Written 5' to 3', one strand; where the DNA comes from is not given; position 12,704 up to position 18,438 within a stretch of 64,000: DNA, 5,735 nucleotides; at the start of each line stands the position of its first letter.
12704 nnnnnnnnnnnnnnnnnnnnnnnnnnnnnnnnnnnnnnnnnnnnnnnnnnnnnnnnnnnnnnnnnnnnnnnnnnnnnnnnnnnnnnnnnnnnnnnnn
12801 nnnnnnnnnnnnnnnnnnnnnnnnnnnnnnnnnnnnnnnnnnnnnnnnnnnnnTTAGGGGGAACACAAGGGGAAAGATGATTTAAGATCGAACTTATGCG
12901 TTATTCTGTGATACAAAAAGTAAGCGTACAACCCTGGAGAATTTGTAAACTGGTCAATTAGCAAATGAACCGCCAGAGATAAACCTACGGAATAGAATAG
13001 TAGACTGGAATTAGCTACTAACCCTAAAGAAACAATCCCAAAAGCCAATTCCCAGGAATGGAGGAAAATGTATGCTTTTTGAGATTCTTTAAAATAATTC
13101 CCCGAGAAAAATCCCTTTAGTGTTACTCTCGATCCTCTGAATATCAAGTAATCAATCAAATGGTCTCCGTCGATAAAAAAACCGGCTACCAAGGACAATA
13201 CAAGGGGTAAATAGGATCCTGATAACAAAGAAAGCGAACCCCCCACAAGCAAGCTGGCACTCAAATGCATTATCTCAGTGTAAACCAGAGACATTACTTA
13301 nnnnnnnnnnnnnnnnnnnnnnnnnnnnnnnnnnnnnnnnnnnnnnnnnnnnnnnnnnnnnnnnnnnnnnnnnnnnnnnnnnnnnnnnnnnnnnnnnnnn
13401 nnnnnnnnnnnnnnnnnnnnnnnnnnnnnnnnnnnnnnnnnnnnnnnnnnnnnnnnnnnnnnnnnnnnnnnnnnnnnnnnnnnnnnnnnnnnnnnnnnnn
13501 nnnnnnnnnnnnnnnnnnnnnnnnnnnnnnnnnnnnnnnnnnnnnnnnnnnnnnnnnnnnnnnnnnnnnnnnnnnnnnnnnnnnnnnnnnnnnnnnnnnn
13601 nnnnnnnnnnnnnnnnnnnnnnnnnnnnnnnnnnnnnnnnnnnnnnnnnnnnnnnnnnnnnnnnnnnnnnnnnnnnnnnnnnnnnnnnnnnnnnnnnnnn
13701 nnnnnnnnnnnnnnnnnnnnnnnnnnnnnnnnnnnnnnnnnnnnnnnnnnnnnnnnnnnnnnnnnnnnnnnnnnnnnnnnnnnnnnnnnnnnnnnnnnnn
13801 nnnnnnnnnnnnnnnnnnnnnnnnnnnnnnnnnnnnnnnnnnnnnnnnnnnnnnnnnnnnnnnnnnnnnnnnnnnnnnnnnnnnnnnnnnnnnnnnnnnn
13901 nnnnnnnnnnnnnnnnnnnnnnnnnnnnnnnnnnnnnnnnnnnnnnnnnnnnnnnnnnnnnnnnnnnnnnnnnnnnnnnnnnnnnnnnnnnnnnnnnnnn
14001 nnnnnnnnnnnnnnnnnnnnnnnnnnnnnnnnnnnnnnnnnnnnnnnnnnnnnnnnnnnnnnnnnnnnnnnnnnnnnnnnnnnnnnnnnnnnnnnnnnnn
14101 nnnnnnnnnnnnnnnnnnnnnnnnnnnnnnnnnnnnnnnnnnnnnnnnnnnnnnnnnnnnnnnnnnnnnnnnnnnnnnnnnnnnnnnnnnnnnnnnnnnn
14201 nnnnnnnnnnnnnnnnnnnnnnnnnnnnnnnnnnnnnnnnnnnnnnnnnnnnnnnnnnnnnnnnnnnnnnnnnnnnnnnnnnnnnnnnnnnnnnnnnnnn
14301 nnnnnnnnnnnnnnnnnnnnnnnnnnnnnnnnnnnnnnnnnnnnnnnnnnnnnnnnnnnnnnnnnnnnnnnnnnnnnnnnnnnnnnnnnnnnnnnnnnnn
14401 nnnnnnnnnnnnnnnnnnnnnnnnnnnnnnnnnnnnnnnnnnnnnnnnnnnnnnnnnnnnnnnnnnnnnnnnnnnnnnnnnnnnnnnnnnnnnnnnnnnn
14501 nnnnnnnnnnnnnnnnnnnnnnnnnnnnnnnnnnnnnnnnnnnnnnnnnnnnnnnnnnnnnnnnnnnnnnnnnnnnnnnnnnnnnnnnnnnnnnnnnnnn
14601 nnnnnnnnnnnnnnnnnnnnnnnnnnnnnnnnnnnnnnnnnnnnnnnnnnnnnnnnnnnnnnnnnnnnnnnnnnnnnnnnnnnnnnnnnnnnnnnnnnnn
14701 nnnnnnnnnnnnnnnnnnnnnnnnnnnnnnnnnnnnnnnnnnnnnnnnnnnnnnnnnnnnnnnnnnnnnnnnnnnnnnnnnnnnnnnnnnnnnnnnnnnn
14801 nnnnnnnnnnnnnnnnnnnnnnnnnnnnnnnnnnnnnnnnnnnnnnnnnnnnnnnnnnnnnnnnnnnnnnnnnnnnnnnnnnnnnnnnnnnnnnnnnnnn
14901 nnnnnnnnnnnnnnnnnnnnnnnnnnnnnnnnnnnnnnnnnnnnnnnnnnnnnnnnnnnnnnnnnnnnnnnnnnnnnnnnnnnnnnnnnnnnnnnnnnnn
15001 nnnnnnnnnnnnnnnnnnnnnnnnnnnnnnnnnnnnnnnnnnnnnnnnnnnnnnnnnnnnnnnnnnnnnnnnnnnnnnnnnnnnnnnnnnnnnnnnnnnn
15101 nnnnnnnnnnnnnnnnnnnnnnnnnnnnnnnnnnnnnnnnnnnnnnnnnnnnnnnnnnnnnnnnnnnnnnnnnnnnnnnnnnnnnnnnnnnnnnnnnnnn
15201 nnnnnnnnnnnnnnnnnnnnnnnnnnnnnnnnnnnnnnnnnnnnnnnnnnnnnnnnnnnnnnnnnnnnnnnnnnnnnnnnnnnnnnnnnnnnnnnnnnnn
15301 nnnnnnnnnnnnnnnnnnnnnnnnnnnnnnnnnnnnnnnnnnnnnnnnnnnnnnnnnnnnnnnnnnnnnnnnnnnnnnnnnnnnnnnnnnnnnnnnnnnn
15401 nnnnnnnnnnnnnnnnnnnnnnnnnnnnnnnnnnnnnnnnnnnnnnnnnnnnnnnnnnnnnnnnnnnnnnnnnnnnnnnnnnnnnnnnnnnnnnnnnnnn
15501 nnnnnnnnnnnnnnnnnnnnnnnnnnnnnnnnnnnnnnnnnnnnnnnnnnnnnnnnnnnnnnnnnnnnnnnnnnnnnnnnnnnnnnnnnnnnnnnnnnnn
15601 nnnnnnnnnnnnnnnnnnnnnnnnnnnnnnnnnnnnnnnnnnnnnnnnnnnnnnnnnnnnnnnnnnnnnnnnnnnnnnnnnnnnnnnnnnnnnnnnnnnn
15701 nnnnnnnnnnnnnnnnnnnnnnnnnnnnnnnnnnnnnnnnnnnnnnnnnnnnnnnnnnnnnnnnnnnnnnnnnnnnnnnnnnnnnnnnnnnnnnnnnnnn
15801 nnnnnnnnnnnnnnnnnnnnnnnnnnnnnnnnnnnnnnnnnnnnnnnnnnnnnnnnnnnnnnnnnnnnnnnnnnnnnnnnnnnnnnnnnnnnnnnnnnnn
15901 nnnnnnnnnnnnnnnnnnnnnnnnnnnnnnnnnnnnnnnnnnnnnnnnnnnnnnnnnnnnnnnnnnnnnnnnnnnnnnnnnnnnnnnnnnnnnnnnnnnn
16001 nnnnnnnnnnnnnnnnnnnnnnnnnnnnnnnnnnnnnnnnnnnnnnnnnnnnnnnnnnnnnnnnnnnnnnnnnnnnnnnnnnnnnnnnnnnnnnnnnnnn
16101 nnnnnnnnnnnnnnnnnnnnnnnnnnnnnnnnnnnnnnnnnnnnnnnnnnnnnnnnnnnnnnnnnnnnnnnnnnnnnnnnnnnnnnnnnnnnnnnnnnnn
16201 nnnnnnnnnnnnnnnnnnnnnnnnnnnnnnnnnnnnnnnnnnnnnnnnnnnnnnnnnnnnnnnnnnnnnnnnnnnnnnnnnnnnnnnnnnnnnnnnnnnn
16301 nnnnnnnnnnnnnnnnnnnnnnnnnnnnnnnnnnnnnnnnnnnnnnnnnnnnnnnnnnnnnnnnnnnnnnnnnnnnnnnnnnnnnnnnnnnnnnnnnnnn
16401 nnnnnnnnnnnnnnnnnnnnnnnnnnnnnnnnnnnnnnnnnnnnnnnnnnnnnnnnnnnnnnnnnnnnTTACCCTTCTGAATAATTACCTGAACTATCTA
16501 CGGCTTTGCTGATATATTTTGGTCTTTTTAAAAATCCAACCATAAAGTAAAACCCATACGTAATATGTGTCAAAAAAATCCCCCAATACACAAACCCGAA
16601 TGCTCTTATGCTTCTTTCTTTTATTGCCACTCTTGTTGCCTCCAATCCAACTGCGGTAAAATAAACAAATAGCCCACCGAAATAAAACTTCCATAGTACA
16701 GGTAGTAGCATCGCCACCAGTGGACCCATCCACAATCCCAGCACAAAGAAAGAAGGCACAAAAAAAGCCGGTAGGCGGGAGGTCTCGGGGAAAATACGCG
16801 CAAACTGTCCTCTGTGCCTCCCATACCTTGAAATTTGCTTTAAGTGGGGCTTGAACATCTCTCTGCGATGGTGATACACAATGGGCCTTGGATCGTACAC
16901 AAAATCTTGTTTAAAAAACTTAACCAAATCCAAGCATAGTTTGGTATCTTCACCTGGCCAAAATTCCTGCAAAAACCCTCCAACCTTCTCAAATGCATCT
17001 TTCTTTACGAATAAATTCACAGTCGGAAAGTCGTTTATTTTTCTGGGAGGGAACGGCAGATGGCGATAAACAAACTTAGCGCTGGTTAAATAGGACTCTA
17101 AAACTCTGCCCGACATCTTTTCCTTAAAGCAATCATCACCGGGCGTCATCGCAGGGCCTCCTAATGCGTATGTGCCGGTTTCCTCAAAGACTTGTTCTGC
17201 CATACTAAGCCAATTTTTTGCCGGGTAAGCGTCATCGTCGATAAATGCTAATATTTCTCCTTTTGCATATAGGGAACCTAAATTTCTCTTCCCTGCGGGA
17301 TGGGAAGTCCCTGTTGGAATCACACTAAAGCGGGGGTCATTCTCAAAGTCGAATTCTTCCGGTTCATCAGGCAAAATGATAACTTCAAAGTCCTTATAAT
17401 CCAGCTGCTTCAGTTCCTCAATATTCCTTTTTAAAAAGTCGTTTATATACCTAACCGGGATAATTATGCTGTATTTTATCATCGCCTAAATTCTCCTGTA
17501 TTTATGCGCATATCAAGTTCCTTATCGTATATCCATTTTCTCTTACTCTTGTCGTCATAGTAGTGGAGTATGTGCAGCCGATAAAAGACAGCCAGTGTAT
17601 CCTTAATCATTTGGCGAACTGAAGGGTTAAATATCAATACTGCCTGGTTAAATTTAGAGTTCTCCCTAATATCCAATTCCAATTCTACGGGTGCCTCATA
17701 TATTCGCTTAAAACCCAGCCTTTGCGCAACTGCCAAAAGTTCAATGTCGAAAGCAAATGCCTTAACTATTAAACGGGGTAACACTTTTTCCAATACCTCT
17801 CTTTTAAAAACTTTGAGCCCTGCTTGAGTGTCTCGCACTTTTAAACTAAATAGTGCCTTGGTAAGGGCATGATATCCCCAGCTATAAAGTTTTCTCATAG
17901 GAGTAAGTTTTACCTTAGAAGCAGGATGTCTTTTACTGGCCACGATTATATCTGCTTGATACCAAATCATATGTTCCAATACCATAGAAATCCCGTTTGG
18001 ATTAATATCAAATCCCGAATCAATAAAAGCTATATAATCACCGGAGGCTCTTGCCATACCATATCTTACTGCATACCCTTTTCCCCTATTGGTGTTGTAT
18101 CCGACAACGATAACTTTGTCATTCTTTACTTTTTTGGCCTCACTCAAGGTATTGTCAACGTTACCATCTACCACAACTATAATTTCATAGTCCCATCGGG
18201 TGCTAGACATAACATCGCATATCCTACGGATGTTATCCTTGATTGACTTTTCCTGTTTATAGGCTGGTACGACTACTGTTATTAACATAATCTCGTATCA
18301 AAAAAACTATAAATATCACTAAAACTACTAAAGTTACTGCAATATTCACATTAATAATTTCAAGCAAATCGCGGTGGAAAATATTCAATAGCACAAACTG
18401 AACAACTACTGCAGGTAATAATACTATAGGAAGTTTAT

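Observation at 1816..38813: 39-kb single-strand, translationally coupled glycosylation supercluster with at least six GT-C paralogs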

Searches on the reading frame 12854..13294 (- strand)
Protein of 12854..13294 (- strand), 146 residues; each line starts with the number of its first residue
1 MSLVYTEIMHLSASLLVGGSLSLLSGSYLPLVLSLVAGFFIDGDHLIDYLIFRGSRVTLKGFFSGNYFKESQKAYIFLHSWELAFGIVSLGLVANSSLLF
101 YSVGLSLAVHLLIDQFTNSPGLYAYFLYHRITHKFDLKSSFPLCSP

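Call 5: search_protein_families(library=pfam, proteins=[window:12854-13294:-], max_evalue=0.01)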
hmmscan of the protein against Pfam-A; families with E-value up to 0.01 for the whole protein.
window:12854-13294:- (146 aa): 0 families

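Call 8: search_protein_families(library=pfam, proteins=[window:12854-13294:-], max_evalue=0.1)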
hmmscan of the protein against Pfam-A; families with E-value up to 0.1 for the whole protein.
window:12854-13294:- (146 aa): 1 family
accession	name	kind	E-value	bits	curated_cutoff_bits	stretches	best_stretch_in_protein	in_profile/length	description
PF19617.4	DUF6122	-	0.016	16.1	27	1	22-93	21-89/102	Family of unknown function (DUF6122)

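Call 14: search_protein_families(library=ncbifam, proteins=[window:12854-13294:-], max_evalue=0.001)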
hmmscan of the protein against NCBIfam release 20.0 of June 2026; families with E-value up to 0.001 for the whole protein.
window:12854-13294:- (146 aa): 0 families

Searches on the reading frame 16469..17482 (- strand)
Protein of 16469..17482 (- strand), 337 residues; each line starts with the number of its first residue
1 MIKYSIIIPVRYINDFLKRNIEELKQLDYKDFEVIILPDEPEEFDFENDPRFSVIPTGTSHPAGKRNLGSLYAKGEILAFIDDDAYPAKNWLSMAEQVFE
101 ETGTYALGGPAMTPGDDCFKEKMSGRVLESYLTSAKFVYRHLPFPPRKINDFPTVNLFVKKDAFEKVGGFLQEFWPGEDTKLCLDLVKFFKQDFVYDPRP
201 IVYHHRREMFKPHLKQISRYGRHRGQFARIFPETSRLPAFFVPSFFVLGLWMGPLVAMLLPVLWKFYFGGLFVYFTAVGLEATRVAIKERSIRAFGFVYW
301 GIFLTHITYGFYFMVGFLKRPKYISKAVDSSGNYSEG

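Call 6: search_protein_families(library=pfam, proteins=[window:16469-17482:-], max_evalue=0.01)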
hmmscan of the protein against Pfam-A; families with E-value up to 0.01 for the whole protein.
window:16469-17482:- (337 aa): 3 families
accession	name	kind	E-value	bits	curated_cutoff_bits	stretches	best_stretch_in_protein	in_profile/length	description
PF00535.33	Glycos_transf_2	-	2.7e-14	53.9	23.3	1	5-167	1-167/168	Glycosyl transferase family 2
PF13632.12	Glyco_trans_2_3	-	2.8e-07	31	27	1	79-297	3-183/198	Glycosyl transferase family group 2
PF10111.15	Glyco_tranf_2_2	-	0.00047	20.2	27.3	0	57-90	64-97/276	Glycosyltransferase like family 2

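Call 30: search_solved_structures(query=window:16469-17482:-, max_evalue=0.01)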
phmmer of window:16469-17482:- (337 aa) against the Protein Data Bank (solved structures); distinct sequences matched with E-value up to 0.01: 1.
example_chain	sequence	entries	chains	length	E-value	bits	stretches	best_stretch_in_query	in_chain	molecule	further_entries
5hea_A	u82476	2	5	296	2.4e-07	33.6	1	5-93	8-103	Putative glycosyltransferase (GalT1)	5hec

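Call 75: search_protein_families(library=ncbifam, proteins=[window:16469-17482:-], max_evalue=0.00001)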
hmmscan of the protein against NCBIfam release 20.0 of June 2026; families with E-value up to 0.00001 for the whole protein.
window:16469-17482:- (337 aa): 6 families
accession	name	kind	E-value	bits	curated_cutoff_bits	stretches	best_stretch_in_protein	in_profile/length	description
TIGR03965.1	mycofact_glyco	equivalog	2.6e-22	79.3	280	1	5-259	77-332/467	mycofactocin biosynthesis glycosyltransferase MftF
NF041875.1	EPS_EpsD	equivalog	1e-16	61.3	370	1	5-234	2-237/325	exopolysaccharide biosynthesis glycosyltransferase EpsD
TIGR04283.1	glyco_like_mftF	equivalog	1.3e-10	41.2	182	0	5-103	2-101/221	TIGR04283 family arsenosugar biosynthesis glycosyltransferase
NF041394.1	GtaseAglG_Halo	equivalog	1e-09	38.1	440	1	64-205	72-216/304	glucosyl-dolichyl phosphate glucuronosyltransferase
NF050050.1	ProtGlycPglI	equivalog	2.6e-06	27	500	1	2-130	2-138/306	GalNAc(5)-diNAcBac-PP-undecaprenol beta-1,3-glucosyltransferase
NF038299.1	EPS_HpsN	equivalog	4.3e-06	25.9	425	0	4-102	3-109/317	hormogonium polysaccharide biosynthesis glycosyltransferase HpsN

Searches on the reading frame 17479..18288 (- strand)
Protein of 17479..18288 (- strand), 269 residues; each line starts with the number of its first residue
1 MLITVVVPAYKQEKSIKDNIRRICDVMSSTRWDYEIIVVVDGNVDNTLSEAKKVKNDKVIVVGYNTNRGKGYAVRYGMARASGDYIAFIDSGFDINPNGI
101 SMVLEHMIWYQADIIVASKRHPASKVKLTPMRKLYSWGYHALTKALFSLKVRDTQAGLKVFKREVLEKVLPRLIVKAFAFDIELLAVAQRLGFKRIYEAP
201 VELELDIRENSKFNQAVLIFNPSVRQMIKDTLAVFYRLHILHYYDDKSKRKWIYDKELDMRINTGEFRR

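Call 6: search_protein_families(library=pfam, proteins=[window:17479-18288:-], max_evalue=0.01)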
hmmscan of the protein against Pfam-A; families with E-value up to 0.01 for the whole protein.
window:17479-18288:- (269 aa): 3 families
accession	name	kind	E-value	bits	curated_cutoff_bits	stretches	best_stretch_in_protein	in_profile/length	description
PF00535.33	Glycos_transf_2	-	2.4e-25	89.8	23.3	1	4-169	1-167/168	Glycosyl transferase family 2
PF13641.12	Glyco_tranf_2_3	-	2.3e-08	34.8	27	1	3-200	3-205/230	Glycosyltransferase like family 2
PF10111.15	Glyco_tranf_2_2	-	1.6e-05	25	27.3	1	4-91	1-90/276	Glycosyltransferase like family 2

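Call 61: search_solved_structures(query=window:17479-18288:-, max_evalue=0.001)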
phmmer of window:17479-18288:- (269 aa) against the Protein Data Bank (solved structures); distinct sequences matched with E-value up to 0.001: 19.
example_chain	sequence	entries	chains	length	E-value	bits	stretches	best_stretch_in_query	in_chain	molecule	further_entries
5mlz_A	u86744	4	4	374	9.8e-11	45.2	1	1-214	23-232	Dolichol monophosphate mannose synthase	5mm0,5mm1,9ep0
9hwj_A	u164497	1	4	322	6.5e-10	42.6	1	3-101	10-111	Undecaprenyl-phosphate 4-deoxy-4-formamido-L-arabinose transferase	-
2z87_A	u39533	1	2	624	2.2e-09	40.8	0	3-105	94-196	Chondroitin synthase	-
2z86_A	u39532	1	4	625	2.2e-09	40.8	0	3-105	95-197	Chondroitin synthase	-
5hea_A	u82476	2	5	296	2.5e-08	37.3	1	2-95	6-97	Putative glycosyltransferase (GalT1)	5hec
5eke_A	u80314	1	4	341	4.7e-08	36.5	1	3-125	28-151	Uncharacterized glycosyltransferase sll0501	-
5ekp_C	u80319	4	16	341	4.7e-08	36.5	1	3-125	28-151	Uncharacterized glycosyltransferase sll0501 | Glycosyltransferase sll0501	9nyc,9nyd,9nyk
9nye_A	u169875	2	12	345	4.8e-08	36.4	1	3-125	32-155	Glycosyltransferase sll0501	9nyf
6p61_A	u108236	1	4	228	2.1e-07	34.3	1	3-108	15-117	Glycosyltransferase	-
9bhc_C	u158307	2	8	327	7.2e-07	32.6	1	3-100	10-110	Undecaprenyl-phosphate 4-deoxy-4-formamido-L-arabinose transferase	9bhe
8vxh_A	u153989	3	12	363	8.9e-07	32.3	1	3-100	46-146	Undecaprenyl-phosphate 4-deoxy-4-formamido-L-arabinose transferase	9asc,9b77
5tze_C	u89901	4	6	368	3.4e-06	30.3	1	3-115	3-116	Glycosyl transferase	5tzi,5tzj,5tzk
5tz8_A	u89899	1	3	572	5.4e-06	29.7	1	3-115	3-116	Glycosyl transferase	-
9omj_A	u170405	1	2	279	2.8e-05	27.4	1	3-106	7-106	Glycosyltransferase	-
9omm_A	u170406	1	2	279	2.8e-05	27.4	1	3-106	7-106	Glycosyltransferase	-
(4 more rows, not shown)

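Call 75: search_protein_families(library=ncbifam, proteins=[window:17479-18288:-], max_evalue=0.00001)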
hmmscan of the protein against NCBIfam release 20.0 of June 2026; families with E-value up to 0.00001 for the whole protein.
window:17479-18288:- (269 aa): 15 families
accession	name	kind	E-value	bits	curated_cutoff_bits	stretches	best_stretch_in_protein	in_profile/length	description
NF047588.1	GlcsyltransPgfSStrep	equivalog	1.4e-13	50.7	500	1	1-170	1-168/308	glycosyltransferase PgfS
TIGR03937.1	PgaC_IcaA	equivalog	7e-13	48.3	422.3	1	2-108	46-151/407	poly-beta-1,6-N-acetyl-D-glucosamine synthase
NF007986.1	PRK10714.1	equivalog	5e-12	45.5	529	1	3-107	8-115/316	undecaprenyl-phosphate 4-deoxy-4-formamido-L-arabinose transferase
NF058614.1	PPMAGASynPpgS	equivalog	2.2e-11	43.6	370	1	5-204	4-197/226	polyprenyl-phospho-N-acetylgalactosaminyl synthase PpgS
TIGR04182.1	glyco_TIGR04182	equivalog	5.1e-11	42.5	325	1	3-185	2-173/293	S-layer glycoprotein N-glycosyltransferase AglJ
NF010496.0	PRK13915.1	equivalog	1.9e-10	40.3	262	1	3-104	33-139/307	glucosyl-3-phosphoglycerate synthase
NF007482.0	PRK10073.1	equivalog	5e-10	38.9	423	1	3-108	8-111/334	glycosyltransferase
NF047683.1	TeichurnBiosyTuaG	equivalog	1.3e-09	38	400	1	2-107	7-111/252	teichuronic acid biosynthesis protein TuaG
NF041875.1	EPS_EpsD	equivalog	1.9e-09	37.3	370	1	4-130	2-126/325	exopolysaccharide biosynthesis glycosyltransferase EpsD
TIGR03965.1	mycofact_glyco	equivalog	3.7e-08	32.7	280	1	3-97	76-169/467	mycofactocin biosynthesis glycosyltransferase MftF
TIGR04283.1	glyco_like_mftF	equivalog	1.2e-07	31.5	182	1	3-91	1-81/221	TIGR04283 family arsenosugar biosynthesis glycosyltransferase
NF041394.1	GtaseAglG_Halo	equivalog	2.3e-07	30.4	440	1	1-105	1-105/304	glucosyl-dolichyl phosphate glucuronosyltransferase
NF038302.1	EPS_HpsE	equivalog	2.3e-07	30.1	300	1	3-91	3-95/307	hormogonium polysaccharide biosynthesis glycosyltransferase HpsE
TIGR03111.1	glyc2_xrt_Gpos1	hypoth_equivalog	6.3e-07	28.5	363.95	1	3-105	51-154/439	TIGR03111 family XrtG-associated glycosyltransferase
NF038299.1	EPS_HpsN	equivalog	9e-07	28.2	425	1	2-102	2-101/317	hormogonium polysaccharide biosynthesis glycosyltransferase HpsN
